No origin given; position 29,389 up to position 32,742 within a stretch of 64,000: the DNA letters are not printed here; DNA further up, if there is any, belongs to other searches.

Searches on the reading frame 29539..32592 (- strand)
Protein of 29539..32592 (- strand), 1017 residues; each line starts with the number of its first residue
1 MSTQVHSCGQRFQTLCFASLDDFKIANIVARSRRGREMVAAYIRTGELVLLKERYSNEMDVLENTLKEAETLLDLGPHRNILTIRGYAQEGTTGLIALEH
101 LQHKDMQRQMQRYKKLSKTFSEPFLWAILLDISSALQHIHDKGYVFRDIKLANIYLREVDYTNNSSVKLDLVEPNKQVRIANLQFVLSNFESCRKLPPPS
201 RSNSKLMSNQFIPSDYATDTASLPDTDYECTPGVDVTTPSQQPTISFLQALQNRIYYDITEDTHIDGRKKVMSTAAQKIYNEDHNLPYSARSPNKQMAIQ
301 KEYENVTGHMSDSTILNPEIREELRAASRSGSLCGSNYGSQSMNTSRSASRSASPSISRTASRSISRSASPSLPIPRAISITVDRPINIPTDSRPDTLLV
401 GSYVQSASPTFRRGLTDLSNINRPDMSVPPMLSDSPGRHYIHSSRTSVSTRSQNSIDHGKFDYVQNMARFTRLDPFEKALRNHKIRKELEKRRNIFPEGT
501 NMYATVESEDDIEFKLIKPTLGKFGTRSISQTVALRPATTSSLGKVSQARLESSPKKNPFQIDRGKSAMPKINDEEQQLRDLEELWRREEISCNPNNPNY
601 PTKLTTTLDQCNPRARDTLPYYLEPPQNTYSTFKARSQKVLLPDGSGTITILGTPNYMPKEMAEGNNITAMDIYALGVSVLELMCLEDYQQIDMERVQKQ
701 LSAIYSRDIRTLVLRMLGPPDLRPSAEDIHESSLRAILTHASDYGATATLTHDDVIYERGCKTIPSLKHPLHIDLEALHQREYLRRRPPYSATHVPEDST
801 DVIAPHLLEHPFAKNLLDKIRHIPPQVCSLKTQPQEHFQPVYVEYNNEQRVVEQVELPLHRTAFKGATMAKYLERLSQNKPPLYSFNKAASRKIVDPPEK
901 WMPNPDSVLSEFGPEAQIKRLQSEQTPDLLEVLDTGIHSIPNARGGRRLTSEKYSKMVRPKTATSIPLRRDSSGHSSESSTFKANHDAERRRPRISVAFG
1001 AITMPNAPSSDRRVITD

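Call 10: search_protein_families(library=pfam, proteins=[window:29539-32592:-], max_evalue=0.001)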
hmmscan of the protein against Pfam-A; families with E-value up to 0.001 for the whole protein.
window:29539-32592:- (1017 aa): 2 families
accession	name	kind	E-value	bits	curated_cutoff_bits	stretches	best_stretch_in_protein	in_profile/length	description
PF00069.31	Pkinase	-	1.3e-17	64.5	31.7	1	50-158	28-133/263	Protein kinase domain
PF07714.23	PK_Tyr_Ser-Thr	-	6.2e-11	42.5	23.1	1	49-164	31-138/258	Protein tyrosine and serine/threonine kinase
